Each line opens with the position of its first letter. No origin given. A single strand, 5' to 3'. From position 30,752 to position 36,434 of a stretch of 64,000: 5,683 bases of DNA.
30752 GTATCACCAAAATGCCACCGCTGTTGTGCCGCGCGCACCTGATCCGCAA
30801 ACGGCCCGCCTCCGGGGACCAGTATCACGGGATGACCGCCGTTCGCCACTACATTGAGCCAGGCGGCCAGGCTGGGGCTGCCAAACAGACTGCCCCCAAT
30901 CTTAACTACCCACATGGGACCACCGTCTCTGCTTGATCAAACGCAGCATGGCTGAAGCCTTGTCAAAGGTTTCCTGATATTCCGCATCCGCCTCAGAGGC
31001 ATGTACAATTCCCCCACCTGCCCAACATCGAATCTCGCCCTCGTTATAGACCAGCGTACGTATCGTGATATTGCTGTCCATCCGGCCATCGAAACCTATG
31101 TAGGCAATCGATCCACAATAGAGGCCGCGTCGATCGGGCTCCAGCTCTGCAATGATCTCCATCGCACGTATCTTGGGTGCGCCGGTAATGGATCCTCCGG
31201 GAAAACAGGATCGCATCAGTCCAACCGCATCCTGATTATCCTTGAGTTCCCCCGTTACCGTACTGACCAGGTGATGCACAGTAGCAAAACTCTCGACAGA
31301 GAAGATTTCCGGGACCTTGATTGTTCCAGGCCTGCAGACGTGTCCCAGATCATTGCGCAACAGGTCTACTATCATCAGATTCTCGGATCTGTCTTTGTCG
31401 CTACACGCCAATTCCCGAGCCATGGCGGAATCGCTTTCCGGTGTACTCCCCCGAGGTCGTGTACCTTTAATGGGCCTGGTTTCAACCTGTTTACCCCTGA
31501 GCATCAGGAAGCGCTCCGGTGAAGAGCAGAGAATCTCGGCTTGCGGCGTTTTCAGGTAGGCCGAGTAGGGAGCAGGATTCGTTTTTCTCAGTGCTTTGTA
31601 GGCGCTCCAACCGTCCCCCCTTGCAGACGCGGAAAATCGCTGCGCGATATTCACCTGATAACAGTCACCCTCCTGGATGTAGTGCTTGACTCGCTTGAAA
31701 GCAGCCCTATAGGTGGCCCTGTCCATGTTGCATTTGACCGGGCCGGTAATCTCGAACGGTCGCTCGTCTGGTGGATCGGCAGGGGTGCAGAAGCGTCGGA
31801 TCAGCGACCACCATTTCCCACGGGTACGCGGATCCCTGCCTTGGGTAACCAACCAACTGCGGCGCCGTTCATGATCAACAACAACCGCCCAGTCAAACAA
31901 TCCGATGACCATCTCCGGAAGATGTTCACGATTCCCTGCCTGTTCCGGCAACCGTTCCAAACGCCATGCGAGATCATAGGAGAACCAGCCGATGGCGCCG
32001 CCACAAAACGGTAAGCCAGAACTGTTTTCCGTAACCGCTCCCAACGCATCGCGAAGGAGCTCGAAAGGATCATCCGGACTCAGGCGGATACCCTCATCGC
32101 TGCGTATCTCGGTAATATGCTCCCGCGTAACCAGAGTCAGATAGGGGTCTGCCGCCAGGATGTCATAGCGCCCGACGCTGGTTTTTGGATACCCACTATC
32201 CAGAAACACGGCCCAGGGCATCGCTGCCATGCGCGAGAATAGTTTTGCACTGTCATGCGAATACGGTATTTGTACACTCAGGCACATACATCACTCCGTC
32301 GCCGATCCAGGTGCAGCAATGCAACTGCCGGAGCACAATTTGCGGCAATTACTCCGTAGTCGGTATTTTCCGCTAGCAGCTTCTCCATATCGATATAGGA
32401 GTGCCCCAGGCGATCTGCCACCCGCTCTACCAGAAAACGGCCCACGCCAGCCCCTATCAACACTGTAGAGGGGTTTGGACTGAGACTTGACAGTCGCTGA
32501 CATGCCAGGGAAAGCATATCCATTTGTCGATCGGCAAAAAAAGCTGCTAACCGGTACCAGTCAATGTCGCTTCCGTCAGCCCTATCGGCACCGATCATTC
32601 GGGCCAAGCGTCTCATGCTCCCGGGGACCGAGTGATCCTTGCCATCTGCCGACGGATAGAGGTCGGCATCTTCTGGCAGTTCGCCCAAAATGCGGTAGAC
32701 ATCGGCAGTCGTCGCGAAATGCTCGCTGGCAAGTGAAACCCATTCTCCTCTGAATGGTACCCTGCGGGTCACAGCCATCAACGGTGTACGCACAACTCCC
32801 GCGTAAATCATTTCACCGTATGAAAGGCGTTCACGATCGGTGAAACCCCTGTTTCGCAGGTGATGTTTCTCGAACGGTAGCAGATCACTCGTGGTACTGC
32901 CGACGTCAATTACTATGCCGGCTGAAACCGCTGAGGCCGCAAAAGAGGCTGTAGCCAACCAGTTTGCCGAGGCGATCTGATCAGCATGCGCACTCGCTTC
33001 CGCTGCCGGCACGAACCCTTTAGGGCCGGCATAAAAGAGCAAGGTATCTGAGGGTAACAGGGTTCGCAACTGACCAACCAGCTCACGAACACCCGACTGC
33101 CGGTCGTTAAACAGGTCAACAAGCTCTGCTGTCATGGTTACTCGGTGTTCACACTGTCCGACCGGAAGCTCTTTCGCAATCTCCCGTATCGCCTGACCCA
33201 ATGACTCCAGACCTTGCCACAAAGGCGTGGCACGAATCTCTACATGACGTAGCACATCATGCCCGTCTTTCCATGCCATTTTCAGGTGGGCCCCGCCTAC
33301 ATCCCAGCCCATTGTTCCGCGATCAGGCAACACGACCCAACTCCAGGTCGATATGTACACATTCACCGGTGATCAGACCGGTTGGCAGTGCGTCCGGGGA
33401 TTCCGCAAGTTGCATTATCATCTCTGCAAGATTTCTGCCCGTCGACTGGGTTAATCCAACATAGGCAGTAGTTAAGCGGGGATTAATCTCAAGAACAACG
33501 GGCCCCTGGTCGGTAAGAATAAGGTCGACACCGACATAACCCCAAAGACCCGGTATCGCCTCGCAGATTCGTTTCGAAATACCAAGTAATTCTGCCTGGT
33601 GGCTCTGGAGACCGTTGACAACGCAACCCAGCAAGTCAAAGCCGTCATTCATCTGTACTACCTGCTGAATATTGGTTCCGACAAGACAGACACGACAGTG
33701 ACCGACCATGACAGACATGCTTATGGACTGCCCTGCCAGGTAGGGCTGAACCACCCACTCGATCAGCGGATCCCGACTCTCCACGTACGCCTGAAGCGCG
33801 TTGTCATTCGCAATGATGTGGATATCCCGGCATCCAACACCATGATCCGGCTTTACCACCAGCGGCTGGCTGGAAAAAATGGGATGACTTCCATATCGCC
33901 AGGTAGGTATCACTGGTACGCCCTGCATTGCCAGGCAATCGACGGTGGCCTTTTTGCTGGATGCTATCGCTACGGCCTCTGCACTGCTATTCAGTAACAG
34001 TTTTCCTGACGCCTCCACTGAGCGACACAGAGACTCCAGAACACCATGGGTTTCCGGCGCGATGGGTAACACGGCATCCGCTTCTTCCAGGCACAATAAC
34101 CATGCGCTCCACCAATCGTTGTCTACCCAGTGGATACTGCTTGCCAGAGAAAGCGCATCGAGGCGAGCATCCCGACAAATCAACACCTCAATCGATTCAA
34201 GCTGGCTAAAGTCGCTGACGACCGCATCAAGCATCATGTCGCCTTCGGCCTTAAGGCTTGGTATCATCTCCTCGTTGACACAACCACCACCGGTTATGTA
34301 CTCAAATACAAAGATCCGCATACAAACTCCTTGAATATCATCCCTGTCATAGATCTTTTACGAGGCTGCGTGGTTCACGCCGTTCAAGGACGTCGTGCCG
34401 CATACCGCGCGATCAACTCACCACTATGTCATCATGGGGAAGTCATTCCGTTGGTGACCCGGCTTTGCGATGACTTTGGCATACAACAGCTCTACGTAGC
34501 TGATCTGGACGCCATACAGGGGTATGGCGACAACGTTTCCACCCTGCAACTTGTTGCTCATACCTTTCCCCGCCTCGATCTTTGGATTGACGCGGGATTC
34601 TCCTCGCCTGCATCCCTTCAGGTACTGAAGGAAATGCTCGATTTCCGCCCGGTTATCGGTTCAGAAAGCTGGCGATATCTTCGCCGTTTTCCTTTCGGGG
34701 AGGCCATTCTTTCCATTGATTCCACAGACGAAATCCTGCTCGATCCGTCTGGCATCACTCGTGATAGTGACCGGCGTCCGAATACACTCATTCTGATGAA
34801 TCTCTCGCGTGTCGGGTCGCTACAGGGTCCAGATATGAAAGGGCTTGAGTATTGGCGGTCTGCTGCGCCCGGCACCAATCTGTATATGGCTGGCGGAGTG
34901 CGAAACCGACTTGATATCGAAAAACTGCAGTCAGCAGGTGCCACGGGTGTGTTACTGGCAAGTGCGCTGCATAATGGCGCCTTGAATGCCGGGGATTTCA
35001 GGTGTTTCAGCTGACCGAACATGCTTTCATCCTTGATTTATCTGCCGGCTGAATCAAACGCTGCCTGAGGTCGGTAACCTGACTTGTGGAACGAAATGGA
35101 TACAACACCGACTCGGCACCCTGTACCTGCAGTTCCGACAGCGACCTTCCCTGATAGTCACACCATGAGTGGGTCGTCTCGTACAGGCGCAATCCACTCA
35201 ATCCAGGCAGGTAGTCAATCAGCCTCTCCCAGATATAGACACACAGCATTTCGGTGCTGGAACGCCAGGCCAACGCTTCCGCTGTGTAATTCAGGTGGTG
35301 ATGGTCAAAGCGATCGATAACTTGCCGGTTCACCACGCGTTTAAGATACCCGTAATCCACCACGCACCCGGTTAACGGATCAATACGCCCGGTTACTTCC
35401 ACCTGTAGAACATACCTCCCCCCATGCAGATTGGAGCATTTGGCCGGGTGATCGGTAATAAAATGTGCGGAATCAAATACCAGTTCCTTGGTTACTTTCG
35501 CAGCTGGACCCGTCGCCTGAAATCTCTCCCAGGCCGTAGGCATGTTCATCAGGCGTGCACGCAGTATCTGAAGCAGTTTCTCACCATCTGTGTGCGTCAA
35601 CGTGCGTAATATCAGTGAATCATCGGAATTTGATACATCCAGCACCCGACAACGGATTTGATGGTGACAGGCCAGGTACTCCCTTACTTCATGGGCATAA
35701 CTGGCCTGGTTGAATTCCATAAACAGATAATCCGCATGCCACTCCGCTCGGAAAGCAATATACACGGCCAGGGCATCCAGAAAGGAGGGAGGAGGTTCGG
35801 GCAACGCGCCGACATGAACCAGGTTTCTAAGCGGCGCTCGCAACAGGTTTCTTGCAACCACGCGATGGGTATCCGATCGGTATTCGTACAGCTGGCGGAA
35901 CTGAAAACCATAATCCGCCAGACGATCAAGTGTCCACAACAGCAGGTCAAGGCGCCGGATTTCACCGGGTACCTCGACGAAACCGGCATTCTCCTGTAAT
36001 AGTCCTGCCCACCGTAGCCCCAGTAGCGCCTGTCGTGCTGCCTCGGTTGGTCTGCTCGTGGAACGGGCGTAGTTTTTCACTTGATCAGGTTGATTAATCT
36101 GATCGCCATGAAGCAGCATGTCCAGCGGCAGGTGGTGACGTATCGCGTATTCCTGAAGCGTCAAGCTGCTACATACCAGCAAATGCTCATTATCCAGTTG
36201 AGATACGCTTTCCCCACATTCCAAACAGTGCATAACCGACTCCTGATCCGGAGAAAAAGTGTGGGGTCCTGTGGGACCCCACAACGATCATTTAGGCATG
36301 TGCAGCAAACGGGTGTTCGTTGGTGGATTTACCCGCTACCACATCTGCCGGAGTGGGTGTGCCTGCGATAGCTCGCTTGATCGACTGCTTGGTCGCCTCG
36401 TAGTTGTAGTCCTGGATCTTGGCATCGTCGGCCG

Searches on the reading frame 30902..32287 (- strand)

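Call 3: search_protein_families(library=pfam, proteins=[window:30902-32287:-], max_evalue=0.01)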
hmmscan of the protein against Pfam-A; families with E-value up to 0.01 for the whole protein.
window:30902-32287:- (461 aa): 2 families
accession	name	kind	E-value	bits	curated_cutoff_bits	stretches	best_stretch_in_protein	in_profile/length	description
PF00425.24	Chorismate_bind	-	7.8e-94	314.4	27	1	190-443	2-257/257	chorismate binding enzyme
PF04715.19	Anth_synt_I_N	-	2e-23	83.6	23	1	13-144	5-138/140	Anthranilate synthase component I, N terminal region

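Call 4: search_protein_families(library=ncbifam, proteins=[window:30902-32287:-], max_evalue=0.01)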
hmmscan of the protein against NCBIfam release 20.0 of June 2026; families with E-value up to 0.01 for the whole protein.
window:30902-32287:- (461 aa): 26 families (the best 25 are shown)
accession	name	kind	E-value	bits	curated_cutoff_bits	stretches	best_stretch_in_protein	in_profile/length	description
NF012009.0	PRK15465.1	equivalog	1.7e-148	494.9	622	1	5-451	9-451/453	aminodeoxychorismate synthase component 1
TIGR00564.1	trpE_most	equivalog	1.1e-119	400.4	517.7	1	16-451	9-454/455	anthranilate synthase component I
TIGR01824.1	PabB-clade2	equivalog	2.1e-118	395.7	408.55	1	96-446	1-354/355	aminodeoxychorismate synthase, component I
TIGR00553.1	pabB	equivalog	3.6e-114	381.3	328.4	1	99-445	2-327/329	aminodeoxychorismate synthase component I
NF004610.0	PRK05940.1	equivalog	1.2e-107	360.6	568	1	16-454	23-462/467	anthranilate synthase component I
NF006563.0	PRK09070.1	equivalog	3.7e-101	339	514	1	19-453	18-446/447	aminodeoxychorismate synthase component I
NF010086.0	PRK13571.1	equivalog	5.9e-98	328.6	693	1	18-452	42-498/510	anthranilate synthase component I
TIGR01820.1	TrpE-arch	equivalog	2.9e-94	316.9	512.05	1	25-451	14-448/449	anthranilate synthase component I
NF005698.0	PRK07508.1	equivalog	2e-92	309.6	452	1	182-445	108-373/383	aminodeoxychorismate synthase component I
NF010079.0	PRK13564.1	equivalog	4e-78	263.5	471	1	61-454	110-514/521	anthranilate synthase component 1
NF010089.0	PRK13574.1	equivalog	4.3e-76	256.6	527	1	71-447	55-414/421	anthranilate synthase component I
NF004530.0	PRK05877.1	equivalog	1.1e-73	248.8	383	1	94-455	77-419/425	aminodeoxychorismate synthase component I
NF010087.0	PRK13572.1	equivalog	3.3e-73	246.8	580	1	14-451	12-431/435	anthranilate synthase component I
TIGR00565.1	trpE_proteo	equivalog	3.9e-68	230.5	494.65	1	62-453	95-495/498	anthranilate synthase component I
NF010081.0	PRK13566.1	equivalog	3.9e-62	210.5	645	1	97-455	158-511/729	anthranilate synthase component I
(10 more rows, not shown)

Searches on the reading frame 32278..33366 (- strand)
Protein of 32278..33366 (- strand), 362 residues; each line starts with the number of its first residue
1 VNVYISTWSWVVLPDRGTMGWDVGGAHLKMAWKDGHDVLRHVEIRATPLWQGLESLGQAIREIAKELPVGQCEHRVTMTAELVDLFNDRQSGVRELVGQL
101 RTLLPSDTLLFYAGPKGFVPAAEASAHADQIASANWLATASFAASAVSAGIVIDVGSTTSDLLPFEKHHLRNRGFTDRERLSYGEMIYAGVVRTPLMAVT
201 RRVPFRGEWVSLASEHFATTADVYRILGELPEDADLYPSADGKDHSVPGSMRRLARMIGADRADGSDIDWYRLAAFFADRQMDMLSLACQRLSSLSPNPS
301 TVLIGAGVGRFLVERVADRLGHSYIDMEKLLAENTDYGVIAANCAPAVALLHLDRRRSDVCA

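Call 3: search_protein_families(library=pfam, proteins=[window:32278-33366:-], max_evalue=0.01)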
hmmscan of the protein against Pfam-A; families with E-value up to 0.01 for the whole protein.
window:32278-33366:- (362 aa): 1 family
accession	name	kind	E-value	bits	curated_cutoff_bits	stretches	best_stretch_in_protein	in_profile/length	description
PF01968.24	Hydantoinase_A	-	4.4e-16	59.4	22.9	1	76-344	5-287/291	Hydantoinase/oxoprolinase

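Call 4: search_protein_families(library=ncbifam, proteins=[window:32278-33366:-], max_evalue=0.01)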
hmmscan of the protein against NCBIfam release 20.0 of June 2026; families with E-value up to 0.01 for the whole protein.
window:32278-33366:- (362 aa): 2 families
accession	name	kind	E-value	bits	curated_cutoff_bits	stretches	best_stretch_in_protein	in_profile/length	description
TIGR03123.1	one_C_unchar_1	hypoth_equivalog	3.2e-98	329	244.1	1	19-353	1-325/327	probable H4MPT-linked C1 transfer pathway protein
NF040623.1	MfnF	equivalog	6.5e-38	130.7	520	1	19-305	3-283/324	(4-{4-[2-(gamma-L-glutamylamino)ethyl]phenoxymethyl}furan-2-yl)methanamine synthase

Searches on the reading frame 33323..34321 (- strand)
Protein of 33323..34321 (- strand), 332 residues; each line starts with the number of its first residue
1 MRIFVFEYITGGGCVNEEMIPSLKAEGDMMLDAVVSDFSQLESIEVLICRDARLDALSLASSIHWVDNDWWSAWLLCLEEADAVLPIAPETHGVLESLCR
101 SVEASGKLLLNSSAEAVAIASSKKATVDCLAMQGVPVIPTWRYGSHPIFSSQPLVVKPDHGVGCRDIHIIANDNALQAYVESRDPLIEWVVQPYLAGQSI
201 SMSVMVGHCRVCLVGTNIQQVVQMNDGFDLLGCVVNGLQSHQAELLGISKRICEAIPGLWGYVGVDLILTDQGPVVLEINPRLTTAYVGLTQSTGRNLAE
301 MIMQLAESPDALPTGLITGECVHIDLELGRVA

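Call 3: search_protein_families(library=pfam, proteins=[window:33323-34321:-], max_evalue=0.01)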
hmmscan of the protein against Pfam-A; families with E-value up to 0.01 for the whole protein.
window:33323-34321:- (332 aa): 4 families
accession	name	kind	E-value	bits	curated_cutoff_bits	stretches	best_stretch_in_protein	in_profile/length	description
PF02655.19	ATP-grasp_3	-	5.6e-31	108.2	23.2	1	120-285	1-159/160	ATP-grasp domain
PF18301.6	preATP-grasp_3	-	1.2e-21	77.1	26.3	1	44-117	1-76/76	pre ATP-grasp 3 domain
PF14397.11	ATPgrasp_ST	-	1.7e-05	24.6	31.4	1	241-286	214-259/278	Sugar-transfer associated ATP-grasp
PF15632.11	ATPgrasp_Ter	-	8.4e-05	22.8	29.1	1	188-307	4-109/131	ATP-grasp in the biosynthetic pathway with Ter operon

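Call 4: search_protein_families(library=ncbifam, proteins=[window:33323-34321:-], max_evalue=0.01)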
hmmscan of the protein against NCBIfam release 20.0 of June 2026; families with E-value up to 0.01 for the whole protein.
window:33323-34321:- (332 aa): 14 families
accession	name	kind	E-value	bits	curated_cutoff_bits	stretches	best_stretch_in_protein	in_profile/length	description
NF040722.1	MfnD_Meth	equivalog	1.4e-28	100.2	400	1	4-306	1-272/288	tyramine--L-glutamate ligase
TIGR03909.1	pyrrolys_PylC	equivalog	6.1e-16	58.1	248.3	1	79-304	60-275/374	3-methylornithine--L-lysine ligase PylC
NF009405.0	PRK12767.1-4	equivalog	9e-12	44.6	390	1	93-310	83-292/320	carbamoyl phosphate synthase-like protein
NF009402.0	PRK12767.1-1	equivalog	5.8e-11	41.8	218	1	9-301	7-293/329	carbamoyl phosphate synthase-like protein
TIGR00768.1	rimK_fam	subfamily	4.5e-08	32.8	143.4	1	98-304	64-274/276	RimK family alpha-L-glutamate ligase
NF009406.0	PRK12767.1-5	equivalog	2.8e-07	29.9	271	1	151-303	148-290/327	carbamoyl phosphate synthase-like protein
NF053643.1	Ddl_archaea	equivalog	6.6e-07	28.6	500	1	109-302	93-292/367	putative pseudomurein biosynthesis ATP-grasp protein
NF009404.0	PRK12767.1-3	equivalog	8.7e-07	28.1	316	1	183-306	191-306/344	carbamoyl phosphate synthase-like protein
NF002563.0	PRK02186.1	subfamily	1.5e-06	26.7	625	1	112-303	97-299/890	argininosuccinate lyase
NF040720.1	MptN_Meth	equivalog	3.1e-06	26.5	350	1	100-304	80-288/291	tetrahydromethanopterin:alpha-L-glutamate ligase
TIGR02144.1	LysX_arch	equivalog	4.1e-05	22.8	275.6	1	100-306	66-275/281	lysine biosynthesis protein LysX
TIGR02291.1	rimK_rel_E_lig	hypoth_equivalog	0.00022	20.4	314.2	1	235-284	222-271/317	alpha-L-glutamate ligase-like protein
NF005543.0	PRK07206.1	subfamily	0.0049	15.6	302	0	152-287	147-292/416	hypothetical protein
NF002378.0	PRK01372.1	subfamily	0.0059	15.4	243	0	112-280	90-268/305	D-alanine--D-alanine ligase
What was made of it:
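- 33323..34321 (-): MfnD-like ATP-grasp ligase (tyramine-glutamate ligase type), the presumed consumer of tyramine. preATP-grasp_3 plus ATP-grasp_3 domains, with NF040722 MfnD as the best hit (calls 3, 4).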

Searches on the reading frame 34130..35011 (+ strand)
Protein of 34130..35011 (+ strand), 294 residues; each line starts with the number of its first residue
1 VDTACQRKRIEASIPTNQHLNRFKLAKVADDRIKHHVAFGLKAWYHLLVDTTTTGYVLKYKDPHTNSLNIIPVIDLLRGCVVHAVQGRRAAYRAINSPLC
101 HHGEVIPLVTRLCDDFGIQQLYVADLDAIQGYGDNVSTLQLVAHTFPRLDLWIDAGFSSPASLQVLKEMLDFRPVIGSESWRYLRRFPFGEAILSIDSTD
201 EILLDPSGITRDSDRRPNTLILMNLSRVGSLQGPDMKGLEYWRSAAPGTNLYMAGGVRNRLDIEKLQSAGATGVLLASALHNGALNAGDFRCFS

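Call 3: search_protein_families(library=pfam, proteins=[window:34130-35011:+], max_evalue=0.01)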
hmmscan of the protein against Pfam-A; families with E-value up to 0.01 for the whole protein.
window:34130-35011:+ (294 aa): 1 family
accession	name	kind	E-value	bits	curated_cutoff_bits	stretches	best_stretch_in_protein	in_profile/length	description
PF00977.27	His_biosynth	-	3.1e-18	66.5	23.6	1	70-285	2-227/228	Histidine biosynthesis protein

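Call 4: search_protein_families(library=ncbifam, proteins=[window:34130-35011:+], max_evalue=0.01)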
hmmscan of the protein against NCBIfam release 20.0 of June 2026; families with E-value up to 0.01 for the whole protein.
window:34130-35011:+ (294 aa): 5 families
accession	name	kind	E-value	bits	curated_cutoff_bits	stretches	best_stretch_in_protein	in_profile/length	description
TIGR00734.1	hisAF_rel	hypoth_equivalog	2.4e-28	99.5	179.85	1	68-284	1-220/221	HisA/HisF family protein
TIGR00007.1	TIGR00007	equivalog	2.6e-12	46.9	228.95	1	218-287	160-228/231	1-(5-phosphoribosyl)-5-[(5-phosphoribosylamino)methylideneamino]imidazole-4-carboxamide isomerase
NF010112.0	PRK13585.1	equivalog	5.3e-08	32.7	243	1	252-286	196-230/241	1-(5-phosphoribosyl)-5-[(5-phosphoribosylamino)methylideneamino]imidazole-4-carboxamide isomerase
NF010113.0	PRK13586.1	equivalog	3.6e-06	26.8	238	1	69-143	3-69/232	1-(5-phosphoribosyl)-5-((5-phosphoribosylamino)methylideneamino)imidazole-4-carboxamide isomerase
NF003156.0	PRK04128.1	equivalog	4.4e-06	26.8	285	1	68-292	2-226/231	1-(5-phosphoribosyl)-5-((5-phosphoribosylamino)methylideneamino)imidazole-4-carboxamide isomerase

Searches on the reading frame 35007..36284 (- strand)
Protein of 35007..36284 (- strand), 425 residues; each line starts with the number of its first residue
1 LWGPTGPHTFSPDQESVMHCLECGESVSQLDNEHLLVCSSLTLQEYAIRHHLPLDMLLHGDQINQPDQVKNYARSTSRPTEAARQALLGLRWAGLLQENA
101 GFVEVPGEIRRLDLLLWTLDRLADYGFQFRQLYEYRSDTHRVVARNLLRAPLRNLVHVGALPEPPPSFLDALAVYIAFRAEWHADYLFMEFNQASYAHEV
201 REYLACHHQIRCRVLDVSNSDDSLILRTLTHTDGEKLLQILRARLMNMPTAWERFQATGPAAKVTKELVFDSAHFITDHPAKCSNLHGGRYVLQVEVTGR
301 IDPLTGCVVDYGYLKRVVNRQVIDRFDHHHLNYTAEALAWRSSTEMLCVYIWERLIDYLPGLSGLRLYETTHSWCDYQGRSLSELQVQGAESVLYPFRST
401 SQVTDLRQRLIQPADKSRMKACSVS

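Call 3: search_protein_families(library=pfam, proteins=[window:35007-36284:-], max_evalue=0.01)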
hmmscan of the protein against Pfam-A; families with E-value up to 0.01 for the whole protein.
window:35007-36284:- (425 aa): 2 families
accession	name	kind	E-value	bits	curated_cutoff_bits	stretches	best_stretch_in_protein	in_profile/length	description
PF01242.24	PTPS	-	1.1e-28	100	22.4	1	264-379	2-120/121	6-pyruvoyl tetrahydropterin synthase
PF05443.17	ROS_MUCR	-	0.0034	17.8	25.4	1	15-57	62-103/123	ROS/MUCR transcriptional regulator protein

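Call 4: search_protein_families(library=ncbifam, proteins=[window:35007-36284:-], max_evalue=0.01)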
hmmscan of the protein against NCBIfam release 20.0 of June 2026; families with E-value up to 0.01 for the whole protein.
window:35007-36284:- (425 aa): 2 families
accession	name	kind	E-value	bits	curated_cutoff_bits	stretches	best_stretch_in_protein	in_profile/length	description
TIGR00039.1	6PTHBS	subfamily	1.6e-22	80.1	125.5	1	262-373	2-115/124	6-pyruvoyl tetrahydropterin synthase/6-carboxytetrahydropterin synthase family protein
TIGR03367.1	queuosine_QueD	equivalog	1.8e-22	79.6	89.25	1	264-355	2-90/92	6-carboxytetrahydropterin synthase QueD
